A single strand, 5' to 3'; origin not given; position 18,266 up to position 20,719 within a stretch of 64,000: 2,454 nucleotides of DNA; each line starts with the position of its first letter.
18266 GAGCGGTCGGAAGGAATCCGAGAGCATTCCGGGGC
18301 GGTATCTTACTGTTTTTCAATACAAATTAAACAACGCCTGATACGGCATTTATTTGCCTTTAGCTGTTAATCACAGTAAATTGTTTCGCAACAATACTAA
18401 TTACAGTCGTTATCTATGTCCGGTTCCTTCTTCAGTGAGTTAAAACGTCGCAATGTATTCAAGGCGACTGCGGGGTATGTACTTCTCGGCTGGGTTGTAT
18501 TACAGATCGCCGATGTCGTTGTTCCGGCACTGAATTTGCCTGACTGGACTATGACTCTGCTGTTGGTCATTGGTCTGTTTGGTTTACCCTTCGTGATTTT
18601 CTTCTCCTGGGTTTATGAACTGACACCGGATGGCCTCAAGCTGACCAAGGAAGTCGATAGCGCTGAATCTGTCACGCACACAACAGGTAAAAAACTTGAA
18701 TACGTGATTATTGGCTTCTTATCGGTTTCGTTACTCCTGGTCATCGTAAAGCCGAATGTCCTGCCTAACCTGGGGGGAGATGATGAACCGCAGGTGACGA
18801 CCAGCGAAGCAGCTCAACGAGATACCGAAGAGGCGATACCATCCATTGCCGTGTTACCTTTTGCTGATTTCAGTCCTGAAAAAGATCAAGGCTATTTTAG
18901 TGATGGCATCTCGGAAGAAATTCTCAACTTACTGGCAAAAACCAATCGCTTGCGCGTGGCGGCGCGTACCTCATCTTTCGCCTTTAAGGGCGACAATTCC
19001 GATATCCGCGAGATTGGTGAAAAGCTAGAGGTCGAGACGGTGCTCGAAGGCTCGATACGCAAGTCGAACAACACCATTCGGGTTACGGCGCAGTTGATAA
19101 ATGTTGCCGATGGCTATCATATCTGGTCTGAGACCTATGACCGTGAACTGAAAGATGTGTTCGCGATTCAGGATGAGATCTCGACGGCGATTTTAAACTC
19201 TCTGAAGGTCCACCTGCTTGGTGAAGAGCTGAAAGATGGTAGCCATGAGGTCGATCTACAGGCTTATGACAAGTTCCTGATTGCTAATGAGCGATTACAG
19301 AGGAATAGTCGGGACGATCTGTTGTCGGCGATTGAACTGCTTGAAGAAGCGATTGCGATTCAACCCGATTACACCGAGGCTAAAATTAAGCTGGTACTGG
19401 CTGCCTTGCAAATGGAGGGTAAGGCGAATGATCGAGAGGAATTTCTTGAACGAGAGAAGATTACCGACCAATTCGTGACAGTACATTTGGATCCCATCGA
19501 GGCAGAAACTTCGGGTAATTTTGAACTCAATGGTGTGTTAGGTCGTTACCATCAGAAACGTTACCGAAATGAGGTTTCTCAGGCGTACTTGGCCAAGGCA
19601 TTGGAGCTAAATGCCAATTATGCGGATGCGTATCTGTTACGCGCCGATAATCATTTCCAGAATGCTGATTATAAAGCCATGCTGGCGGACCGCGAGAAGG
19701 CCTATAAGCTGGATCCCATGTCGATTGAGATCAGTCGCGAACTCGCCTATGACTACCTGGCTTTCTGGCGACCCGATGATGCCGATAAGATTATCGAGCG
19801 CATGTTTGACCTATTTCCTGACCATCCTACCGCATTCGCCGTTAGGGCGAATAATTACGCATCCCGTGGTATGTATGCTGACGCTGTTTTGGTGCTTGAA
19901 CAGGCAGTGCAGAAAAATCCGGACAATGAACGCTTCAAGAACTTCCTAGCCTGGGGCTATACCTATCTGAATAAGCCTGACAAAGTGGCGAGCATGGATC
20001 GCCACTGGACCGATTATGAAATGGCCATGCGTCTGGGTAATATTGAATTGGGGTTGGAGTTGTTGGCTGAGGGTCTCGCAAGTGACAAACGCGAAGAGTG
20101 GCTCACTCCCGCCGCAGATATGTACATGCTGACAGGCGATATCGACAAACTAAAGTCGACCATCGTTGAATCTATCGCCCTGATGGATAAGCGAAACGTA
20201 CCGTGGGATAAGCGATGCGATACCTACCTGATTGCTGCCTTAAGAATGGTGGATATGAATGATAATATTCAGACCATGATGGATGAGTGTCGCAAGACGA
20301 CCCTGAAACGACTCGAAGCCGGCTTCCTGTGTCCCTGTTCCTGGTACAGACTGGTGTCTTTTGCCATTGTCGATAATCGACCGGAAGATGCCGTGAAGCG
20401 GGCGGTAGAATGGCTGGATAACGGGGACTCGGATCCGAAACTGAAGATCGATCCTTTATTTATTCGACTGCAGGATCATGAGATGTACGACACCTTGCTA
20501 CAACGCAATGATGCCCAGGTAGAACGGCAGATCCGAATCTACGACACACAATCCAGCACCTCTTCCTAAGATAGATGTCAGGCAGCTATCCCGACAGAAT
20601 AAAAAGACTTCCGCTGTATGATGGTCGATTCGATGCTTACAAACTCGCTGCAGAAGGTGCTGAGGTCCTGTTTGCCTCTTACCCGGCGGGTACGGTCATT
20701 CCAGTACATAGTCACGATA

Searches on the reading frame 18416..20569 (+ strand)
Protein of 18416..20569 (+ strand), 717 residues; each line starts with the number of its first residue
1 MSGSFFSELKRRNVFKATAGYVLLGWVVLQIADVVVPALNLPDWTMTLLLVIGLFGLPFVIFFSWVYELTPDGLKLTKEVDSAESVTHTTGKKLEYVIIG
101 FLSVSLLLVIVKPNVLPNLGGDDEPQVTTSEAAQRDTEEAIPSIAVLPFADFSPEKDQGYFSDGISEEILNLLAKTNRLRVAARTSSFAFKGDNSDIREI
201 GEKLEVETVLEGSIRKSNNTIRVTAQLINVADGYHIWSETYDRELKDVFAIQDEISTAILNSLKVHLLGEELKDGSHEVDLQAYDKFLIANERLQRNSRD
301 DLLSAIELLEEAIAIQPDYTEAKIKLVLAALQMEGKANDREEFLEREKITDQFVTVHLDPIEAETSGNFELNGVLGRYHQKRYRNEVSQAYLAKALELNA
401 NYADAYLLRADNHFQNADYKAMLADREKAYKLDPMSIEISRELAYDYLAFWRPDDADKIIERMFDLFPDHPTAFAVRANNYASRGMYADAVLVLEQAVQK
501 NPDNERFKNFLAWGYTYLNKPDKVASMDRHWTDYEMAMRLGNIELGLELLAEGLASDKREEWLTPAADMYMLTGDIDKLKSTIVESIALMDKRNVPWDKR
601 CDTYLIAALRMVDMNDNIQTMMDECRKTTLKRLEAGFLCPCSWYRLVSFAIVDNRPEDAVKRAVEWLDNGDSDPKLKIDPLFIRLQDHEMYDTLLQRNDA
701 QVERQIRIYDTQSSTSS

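Call 20: search_protein_families(library=ncbifam, proteins=[window:18416-20569:+], max_evalue=1e-10)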
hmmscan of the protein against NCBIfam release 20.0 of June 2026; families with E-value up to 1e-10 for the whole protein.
window:18416-20569:+ (717 aa): 1 family
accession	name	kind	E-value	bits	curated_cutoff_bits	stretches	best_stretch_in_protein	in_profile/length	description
TIGR02917.1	PEP_TPR_lipo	equivalog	8e-11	40.5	312.2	0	356-504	350-498/899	XrtA/PEP-CTERM system TPR-repeat protein PrsT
